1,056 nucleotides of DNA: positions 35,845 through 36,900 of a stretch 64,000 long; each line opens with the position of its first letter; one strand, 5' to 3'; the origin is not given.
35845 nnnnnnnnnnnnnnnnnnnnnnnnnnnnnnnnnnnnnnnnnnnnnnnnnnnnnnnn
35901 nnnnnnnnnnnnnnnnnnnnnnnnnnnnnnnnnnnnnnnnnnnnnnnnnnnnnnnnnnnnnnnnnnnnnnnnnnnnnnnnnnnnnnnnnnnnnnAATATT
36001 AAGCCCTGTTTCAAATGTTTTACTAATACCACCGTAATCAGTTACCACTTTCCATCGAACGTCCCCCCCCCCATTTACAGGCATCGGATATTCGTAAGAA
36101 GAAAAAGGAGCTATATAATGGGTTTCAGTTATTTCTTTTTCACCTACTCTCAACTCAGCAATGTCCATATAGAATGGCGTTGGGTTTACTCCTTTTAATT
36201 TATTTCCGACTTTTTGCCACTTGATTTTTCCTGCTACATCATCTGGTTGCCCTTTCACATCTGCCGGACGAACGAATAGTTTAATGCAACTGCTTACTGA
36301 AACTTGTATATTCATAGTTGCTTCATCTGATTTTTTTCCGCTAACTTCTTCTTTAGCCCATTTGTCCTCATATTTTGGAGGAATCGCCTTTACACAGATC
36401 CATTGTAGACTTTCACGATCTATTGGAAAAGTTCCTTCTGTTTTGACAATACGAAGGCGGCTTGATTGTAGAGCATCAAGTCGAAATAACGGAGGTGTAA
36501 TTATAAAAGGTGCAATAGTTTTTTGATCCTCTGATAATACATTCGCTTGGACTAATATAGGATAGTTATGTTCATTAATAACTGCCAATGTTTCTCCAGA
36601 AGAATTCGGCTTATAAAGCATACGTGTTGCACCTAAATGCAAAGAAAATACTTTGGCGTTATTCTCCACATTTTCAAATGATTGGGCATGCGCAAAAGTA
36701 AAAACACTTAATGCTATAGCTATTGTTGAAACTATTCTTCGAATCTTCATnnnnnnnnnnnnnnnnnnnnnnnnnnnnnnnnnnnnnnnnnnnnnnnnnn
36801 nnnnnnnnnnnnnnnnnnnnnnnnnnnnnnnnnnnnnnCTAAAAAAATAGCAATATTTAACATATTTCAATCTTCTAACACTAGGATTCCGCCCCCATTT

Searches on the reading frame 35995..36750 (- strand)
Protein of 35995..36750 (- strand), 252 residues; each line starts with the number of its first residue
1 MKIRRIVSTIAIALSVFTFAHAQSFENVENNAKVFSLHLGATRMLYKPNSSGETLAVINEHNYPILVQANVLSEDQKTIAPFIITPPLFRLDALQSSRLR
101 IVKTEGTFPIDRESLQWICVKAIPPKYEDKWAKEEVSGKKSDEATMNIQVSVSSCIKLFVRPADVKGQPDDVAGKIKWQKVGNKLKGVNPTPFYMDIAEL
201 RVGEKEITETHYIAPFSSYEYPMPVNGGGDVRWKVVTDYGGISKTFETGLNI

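Call 43: search_dna_similar(query=window:35995-36750:-, collection=plasmids, mode=protein, max_rows=60, rows=spread, max_evalue=1e-40)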
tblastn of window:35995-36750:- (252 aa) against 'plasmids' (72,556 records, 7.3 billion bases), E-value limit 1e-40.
Records with a match: 270; places in all: 281; records where one place covers at least 80% of the query: 270.
Best place of each record, by identity: >=99% 17; 95-99% 4; 90-95% 1; 60-80% 28; <60% 220.
By first word of the organism name: Escherichia 160; Yersinia 62; Salmonella 25; Enterobacter 10; Pantoea 7; Pseudomonas 2; Serratia 1; Providencia 1; Edwardsiella 1; Kosakonia 1.
By predicted mobility (MOB-suite, as given by PLSDB): conjugative 156; non-mobilizable 80; mobilizable 34.
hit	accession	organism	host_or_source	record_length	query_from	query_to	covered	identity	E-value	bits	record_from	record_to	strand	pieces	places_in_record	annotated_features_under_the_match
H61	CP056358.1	Escherichia coli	culture,Wastewater influent sample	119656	1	252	100%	100.0%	8e-169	523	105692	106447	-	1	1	aggD: aggregative adherence fimbria I chaperone AggD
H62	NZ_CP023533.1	Escherichia coli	Homo sapiens,human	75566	1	252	100%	99.2%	5e-168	521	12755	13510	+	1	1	aggD: aggregative adherence fimbria I chaperone AggD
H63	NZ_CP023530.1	Escherichia coli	Homo sapiens,stool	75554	1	252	100%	99.2%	8e-168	520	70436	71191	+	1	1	aggD: aggregative adherence fimbria I chaperone AggD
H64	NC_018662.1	Escherichia coli O104:H4 str. 2009EL-2071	Stool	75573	1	252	100%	99.2%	9e-168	520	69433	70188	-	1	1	aggD: aggregative adherence fimbria I chaperone AggD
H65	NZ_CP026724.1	Escherichia coli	Homo sapiens,Purified Isolate,feces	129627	1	252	100%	97.6%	3e-165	513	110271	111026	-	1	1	aggD: aggregative adherence fimbria I chaperone AggD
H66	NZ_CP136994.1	Escherichia coli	Pre-treated sample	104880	1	252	100%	64.8%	9e-109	351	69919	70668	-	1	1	agg3D: aggregative adherence fimbria 3 chaperone Agg3D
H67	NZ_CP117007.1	Escherichia coli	Homo sapiens,stool sample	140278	1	252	100%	64.4%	3e-108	349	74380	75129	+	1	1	agg3D: aggregative adherence fimbria 3 chaperone Agg3D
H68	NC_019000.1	Escherichia coli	-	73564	1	252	100%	63.6%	2e-106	344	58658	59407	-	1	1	agg3D: aggregative adherence fimbria 3 chaperone Agg3D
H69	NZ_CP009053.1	Escherichia coli NCCP15648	stool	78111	1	252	100%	63.6%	2e-106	344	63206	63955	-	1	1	agg3D: aggregative adherence fimbria 3 chaperone Agg3D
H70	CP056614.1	Escherichia coli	culture,Wastewater influent sample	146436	1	251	100%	61.7%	3e-101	329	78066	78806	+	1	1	aafD: aggregative adherence fimbria II chaperone AafD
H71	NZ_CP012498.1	Escherichia coli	food,alfalfa sprout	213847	15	247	92%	64.1%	2e-98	321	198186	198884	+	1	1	fimbria/pilus periplasmic chaperone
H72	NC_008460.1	Escherichia coli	-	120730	2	251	99%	59.0%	6e-99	322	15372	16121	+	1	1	agg4D: aggregative adherence fimbria 4 chaperone Agg4D/HdaD | hdaD: aggregative adherence fimbria 4 chaperone Agg4D/HdaD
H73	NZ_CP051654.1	Escherichia coli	-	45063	1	250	99%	58.1%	1e-91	301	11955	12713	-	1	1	fimbria/pilus periplasmic chaperone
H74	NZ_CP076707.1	Escherichia coli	-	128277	22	250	91%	62.4%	1e-95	313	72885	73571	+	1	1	fimbria/pilus periplasmic chaperone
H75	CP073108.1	Salmonella enterica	environmental,environment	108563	10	247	94%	56.3%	2e-89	295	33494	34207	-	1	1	fimbria/pilus periplasmic chaperone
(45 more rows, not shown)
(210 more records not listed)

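Call 44: get_annotated_region(hit=H68, flank=400)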
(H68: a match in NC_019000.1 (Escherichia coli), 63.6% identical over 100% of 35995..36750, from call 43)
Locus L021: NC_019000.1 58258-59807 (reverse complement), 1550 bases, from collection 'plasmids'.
description: Escherichia coli plasmid pHUSEC41-2, complete sequence
organism: Escherichia coli (NCBI taxid 562)
taxonomy: Bacteria; Pseudomonadota; Gammaproteobacteria; Enterobacterales; Enterobacteriaceae; Escherichia; Escherichia coli
host: -; source: -; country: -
typing (MOB-suite, as given by PLSDB): conjugative; replicon IncFIB,IncFII,IncI-gamma/K1; relaxase MOBP; mating-pair formation MPF_F
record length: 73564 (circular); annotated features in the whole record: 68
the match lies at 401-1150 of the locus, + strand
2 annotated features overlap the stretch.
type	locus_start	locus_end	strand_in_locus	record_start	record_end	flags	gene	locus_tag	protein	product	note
predicted_resistance_gene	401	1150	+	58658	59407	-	agg3D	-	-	aggregative adherence fimbria 3 chaperone Agg3D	predicted by amrfinderplus; class ; identity 100.0%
predicted_resistance_gene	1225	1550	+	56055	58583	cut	agg3C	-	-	aggregative adherence fimbria 3 usher protein Agg3C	predicted by amrfinderplus; class ; identity 100.0%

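Call 45: get_annotated_region(hit=H70, flank=400)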
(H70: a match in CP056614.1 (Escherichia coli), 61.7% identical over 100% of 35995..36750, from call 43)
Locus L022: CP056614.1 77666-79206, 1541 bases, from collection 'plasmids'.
description: Escherichia coli strain RHBSTW-00317 plasmid pRHBSTW-00317_2, complete sequence
organism: Escherichia coli (NCBI taxid 562)
taxonomy: Bacteria; Pseudomonadota; Gammaproteobacteria; Enterobacterales; Enterobacteriaceae; Escherichia; Escherichia coli
host: -; source: culture,Wastewater influent sample; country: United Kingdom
typing (MOB-suite, as given by PLSDB): conjugative; replicon IncFIA,IncFIC; relaxase MOBF; mating-pair formation MPF_F
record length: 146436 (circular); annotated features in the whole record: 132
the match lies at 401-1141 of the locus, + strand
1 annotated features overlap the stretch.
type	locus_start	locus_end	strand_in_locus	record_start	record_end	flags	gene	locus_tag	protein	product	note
predicted_resistance_gene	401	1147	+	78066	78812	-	aafD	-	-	aggregative adherence fimbria II chaperone AafD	predicted by amrfinderplus; class ; identity 99.6%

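Call 46: get_annotated_region(hit=H72, flank=400)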
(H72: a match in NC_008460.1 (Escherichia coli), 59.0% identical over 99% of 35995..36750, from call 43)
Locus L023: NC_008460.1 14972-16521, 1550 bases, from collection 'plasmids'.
description: Escherichia coli plasmid pO86A1, complete sequence
organism: Escherichia coli (NCBI taxid 562)
taxonomy: Bacteria; Pseudomonadota; Gammaproteobacteria; Enterobacterales; Enterobacteriaceae; Escherichia; Escherichia coli
host: -; source: -; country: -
typing (MOB-suite, as given by PLSDB): conjugative; replicon IncFIA,IncFIB; relaxase MOBF; mating-pair formation MPF_F
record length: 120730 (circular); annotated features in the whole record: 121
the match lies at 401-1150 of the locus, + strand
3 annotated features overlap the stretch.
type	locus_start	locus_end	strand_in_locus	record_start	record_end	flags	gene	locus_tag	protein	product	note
predicted_resistance_gene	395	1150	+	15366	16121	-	agg4D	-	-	aggregative adherence fimbria 4 chaperone Agg4D/HdaD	predicted by amrfinderplus; class ; identity 100.0%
CDS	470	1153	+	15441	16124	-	hdaD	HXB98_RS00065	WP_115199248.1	aggregative adherence fimbria 4 chaperone Agg4D/HdaD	-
CDS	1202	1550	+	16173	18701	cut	hdaC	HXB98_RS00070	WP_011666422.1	aggregative adherence fimbria 4 usher protein Agg4C/HdaC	-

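Call 47: get_annotated_region(hit=H71, flank=400)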
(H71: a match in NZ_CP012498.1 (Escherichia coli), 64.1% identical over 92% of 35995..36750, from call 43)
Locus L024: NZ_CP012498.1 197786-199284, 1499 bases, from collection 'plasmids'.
description: Escherichia coli strain 06-00048 isolate CFSAN004178 plasmid pCFSAN004178P_02, complete sequence
organism: Escherichia coli (NCBI taxid 562)
taxonomy: Bacteria; Pseudomonadota; Gammaproteobacteria; Enterobacterales; Enterobacteriaceae; Escherichia; Escherichia coli
host: -; source: food,alfalfa sprout; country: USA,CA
typing (MOB-suite, as given by PLSDB): conjugative; replicon IncFIA,IncFIB; relaxase MOBF; mating-pair formation MPF_F
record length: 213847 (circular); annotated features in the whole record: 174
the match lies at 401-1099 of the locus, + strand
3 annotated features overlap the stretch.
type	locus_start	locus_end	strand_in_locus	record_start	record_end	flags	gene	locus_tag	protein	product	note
CDS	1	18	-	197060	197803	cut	-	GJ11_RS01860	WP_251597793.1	helix-turn-helix transcriptional regulator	GO:0006355 - regulation of DNA-templated transcription [Evidence IEA]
CDS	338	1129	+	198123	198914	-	-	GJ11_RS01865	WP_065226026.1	fimbria/pilus periplasmic chaperone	GO:0071555 - cell wall organization [Evidence IEA]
CDS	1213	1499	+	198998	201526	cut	-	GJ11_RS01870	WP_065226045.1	fimbria/pilus outer membrane usher protein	GO:0009297 - pilus assembly [Evidence IEA]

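Call 48: get_annotated_region(hit=H73, flank=400)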
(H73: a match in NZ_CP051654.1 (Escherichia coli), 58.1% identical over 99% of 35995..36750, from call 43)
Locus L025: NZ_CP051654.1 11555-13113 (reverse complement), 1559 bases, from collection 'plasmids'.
description: Escherichia coli strain RM13745 plasmid pRM13745-1
organism: Escherichia coli (NCBI taxid 562)
taxonomy: Bacteria; Pseudomonadota; Gammaproteobacteria; Enterobacterales; Enterobacteriaceae; Escherichia; Escherichia coli
host: -; source: -; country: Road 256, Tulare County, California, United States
typing (MOB-suite, as given by PLSDB): non-mobilizable; replicon IncFIB
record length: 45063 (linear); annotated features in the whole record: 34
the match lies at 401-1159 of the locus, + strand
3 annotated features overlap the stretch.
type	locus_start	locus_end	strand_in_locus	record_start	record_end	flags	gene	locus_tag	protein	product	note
CDS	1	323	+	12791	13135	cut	-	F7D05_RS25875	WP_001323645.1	adhesin biosynthesis transcription regulatory family protein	-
CDS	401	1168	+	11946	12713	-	-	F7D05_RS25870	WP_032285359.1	fimbria/pilus periplasmic chaperone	GO:0071555 - cell wall organization [Evidence IEA]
CDS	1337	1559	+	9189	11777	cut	-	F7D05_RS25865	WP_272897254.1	fimbria/pilus outer membrane usher protein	GO:0009297 - pilus assembly [Evidence IEA]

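Call 54: search_protein_families(proteins=[window:35995-36750:-], library=ncbifam, max_evalue=0.00001)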
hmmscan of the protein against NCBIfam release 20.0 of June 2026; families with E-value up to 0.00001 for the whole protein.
window:35995-36750:- (252 aa): 20 families
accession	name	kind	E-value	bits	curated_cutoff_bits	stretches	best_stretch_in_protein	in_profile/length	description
NF011770.1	PRK15224.1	exception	4.6e-74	249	475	1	24-247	26-242/246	pili assembly chaperone SafB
NF011827.0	PRK15299.1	equivalog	2.2e-39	135.2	375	1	33-243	20-220/227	fimbrial chaperone protein StiB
NF011823.0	PRK15295.1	equivalog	2.8e-39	134.8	309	1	36-245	21-222/227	fimbrial assembly chaperone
NF011818.0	PRK15290.1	equivalog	1.3e-37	129.5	317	1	35-246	37-239/243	fimbrial chaperone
NF011773.0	PRK15233.1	exception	4.5e-37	127.8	352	1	22-225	27-226/250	SEF14/SEF18 fimbria chaperone SefB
NF011742.0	PRK15195.1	equivalog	1.5e-35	122.5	327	1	37-250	27-229/230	type 1 fimbria chaperone FimC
NF011755.1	PRK15208.1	exception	4e-30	104.9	360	1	37-243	20-217/225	long polar fimbrial biogenesis chaperone LpfB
NF007398.0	PRK09926.1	equivalog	8.8e-27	94.2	285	1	39-244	29-241/246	fimbrial chaperone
NF011739.0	PRK15192.1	equivalog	2.9e-22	79.1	296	1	37-242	24-222/234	pili/flagellar-assembly chaperone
NF011735.0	PRK15188.1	equivalog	3.5e-22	78.9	365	1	32-242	24-219/228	fimbrial chaperone protein BcfB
NF011758.0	PRK15211.1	equivalog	5.6e-19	68.3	248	1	37-242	25-224/230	fimbrial chaperone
NF011782.0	PRK15246.1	equivalog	9.3e-17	61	277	1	38-244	32-234/252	fimbrial assembly chaperone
NF008483.0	PRK11385.1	equivalog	5.8e-16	58.4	357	1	74-248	72-233/236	fimbrial chaperone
NF011785.1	PRK15249.1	exception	1.6e-14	54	550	1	34-224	27-220/253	fimbrial biogenesis chaperone StbB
NF011790.0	PRK15254.1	equivalog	2.1e-14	53.3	370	1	59-201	48-180/247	fimbrial chaperone protein StdC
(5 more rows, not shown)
